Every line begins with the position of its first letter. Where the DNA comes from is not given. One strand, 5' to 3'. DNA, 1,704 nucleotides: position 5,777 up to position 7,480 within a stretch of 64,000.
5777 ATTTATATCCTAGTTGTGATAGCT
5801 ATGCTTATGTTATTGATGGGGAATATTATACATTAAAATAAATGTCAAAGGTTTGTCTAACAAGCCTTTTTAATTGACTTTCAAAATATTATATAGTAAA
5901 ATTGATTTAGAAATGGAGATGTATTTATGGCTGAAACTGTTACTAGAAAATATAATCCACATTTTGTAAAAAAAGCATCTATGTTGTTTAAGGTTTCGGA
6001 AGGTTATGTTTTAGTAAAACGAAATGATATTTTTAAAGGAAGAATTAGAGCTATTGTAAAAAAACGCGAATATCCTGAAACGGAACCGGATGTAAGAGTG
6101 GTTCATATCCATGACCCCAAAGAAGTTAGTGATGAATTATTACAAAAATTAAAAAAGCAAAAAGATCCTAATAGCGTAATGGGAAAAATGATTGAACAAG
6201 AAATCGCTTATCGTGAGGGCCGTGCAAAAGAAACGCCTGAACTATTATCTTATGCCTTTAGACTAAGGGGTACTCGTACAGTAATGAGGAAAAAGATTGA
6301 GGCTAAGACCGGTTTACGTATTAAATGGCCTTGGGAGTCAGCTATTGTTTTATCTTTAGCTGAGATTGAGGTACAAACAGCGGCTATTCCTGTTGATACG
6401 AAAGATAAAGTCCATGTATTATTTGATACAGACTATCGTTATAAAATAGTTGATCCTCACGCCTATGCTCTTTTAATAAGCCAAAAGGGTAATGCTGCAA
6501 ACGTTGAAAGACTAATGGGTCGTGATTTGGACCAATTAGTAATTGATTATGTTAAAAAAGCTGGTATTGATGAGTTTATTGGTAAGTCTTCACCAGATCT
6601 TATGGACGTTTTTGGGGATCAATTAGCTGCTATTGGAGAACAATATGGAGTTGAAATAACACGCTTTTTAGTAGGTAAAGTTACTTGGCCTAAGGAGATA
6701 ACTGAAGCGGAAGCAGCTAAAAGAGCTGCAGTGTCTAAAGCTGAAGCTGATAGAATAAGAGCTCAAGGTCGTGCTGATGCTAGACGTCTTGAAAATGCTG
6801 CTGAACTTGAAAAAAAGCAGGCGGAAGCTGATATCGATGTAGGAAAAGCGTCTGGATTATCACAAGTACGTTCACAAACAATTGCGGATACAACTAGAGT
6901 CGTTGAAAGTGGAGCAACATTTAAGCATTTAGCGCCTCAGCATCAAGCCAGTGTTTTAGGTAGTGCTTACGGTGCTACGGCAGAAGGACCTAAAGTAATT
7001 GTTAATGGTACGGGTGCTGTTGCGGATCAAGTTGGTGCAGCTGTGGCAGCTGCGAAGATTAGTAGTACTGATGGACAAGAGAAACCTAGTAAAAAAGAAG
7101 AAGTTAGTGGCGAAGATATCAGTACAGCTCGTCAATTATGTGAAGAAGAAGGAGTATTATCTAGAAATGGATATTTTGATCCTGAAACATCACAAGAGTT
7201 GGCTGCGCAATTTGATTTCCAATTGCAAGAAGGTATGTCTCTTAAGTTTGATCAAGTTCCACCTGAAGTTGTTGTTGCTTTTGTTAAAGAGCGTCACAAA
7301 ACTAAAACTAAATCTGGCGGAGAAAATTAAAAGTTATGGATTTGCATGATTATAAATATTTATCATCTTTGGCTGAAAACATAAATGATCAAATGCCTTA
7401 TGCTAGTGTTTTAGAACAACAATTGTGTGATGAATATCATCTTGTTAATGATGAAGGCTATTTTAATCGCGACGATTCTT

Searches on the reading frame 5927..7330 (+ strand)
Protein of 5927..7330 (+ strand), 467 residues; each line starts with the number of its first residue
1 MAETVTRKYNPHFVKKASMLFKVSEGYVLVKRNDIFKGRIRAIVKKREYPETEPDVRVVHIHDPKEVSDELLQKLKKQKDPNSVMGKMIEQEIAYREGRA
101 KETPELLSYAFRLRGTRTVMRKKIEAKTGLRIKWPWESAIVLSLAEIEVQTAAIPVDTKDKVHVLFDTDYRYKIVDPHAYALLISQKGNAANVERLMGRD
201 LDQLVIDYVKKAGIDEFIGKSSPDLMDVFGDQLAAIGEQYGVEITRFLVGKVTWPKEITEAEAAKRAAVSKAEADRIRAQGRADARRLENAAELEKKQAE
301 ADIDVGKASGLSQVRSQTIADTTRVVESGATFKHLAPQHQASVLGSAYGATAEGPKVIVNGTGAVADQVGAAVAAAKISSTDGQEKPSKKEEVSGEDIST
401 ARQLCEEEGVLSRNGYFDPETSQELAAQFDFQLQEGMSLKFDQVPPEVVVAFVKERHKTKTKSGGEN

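Call 83: search_protein_families(library=pfam, proteins=[window:5927-7330:+], max_evalue=0.00001)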
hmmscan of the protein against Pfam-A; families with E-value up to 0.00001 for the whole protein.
window:5927-7330:+ (467 aa): 1 family
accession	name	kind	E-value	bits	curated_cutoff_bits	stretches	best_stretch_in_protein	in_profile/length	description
PF01145.31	Band_7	-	1.3e-17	64.8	23.6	1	126-282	21-175/176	SPFH domain / Band 7 family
